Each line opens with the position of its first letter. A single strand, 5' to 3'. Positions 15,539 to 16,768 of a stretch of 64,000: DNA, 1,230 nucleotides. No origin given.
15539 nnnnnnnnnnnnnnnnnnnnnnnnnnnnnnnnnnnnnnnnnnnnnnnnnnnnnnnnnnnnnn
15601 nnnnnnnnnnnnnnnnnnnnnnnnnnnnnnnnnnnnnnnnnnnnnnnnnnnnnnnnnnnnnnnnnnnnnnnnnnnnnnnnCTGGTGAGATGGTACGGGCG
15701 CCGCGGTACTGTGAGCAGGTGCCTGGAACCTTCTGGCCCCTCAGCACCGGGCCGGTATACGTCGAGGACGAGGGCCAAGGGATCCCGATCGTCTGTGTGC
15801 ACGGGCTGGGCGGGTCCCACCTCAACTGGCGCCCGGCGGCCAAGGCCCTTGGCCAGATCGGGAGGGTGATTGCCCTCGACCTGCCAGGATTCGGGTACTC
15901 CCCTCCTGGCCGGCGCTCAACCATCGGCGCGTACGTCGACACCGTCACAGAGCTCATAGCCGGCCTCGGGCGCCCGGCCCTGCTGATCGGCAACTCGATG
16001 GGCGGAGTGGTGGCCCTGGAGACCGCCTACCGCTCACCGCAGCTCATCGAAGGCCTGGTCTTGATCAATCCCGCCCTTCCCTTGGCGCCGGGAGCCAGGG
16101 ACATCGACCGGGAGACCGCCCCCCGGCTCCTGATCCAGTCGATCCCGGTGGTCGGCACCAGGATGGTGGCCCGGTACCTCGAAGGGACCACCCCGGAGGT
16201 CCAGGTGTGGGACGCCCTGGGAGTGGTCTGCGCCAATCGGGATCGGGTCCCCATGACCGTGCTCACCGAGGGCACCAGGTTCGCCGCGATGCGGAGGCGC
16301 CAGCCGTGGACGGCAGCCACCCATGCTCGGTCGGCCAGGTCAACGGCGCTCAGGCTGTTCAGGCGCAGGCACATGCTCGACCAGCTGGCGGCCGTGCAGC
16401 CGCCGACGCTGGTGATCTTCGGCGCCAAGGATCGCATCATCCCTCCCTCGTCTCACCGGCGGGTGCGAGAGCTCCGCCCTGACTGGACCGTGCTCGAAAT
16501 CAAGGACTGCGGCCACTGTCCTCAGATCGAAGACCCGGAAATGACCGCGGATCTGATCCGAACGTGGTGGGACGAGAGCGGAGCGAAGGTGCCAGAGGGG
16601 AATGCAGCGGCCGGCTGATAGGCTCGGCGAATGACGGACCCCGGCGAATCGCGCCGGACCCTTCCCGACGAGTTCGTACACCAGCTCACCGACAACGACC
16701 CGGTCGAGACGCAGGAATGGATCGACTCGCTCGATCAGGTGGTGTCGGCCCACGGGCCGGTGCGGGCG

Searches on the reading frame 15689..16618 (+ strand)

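Call 27: search_protein_families(library=pfam, proteins=[window:15689-16618:+], max_evalue=0.0001)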
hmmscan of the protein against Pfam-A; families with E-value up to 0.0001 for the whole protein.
window:15689-16618:+ (309 aa): 4 families
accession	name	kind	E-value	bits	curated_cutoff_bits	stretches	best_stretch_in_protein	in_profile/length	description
PF00561.26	Abhydrolase_1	-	3.3e-30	106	25.8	1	33-283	2-245/245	alpha/beta hydrolase fold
PF12697.13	Abhydrolase_6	-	5.7e-29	102.8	26.3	1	34-288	1-216/217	Alpha/beta hydrolase family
PF12146.15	Hydrolase_4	-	2.7e-19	69.9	27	1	34-276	7-232/239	Serine aminopeptidase, S33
PF00975.26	Thioesterase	-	1.1e-05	26.2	26.4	1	33-115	2-86/226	Thioesterase domain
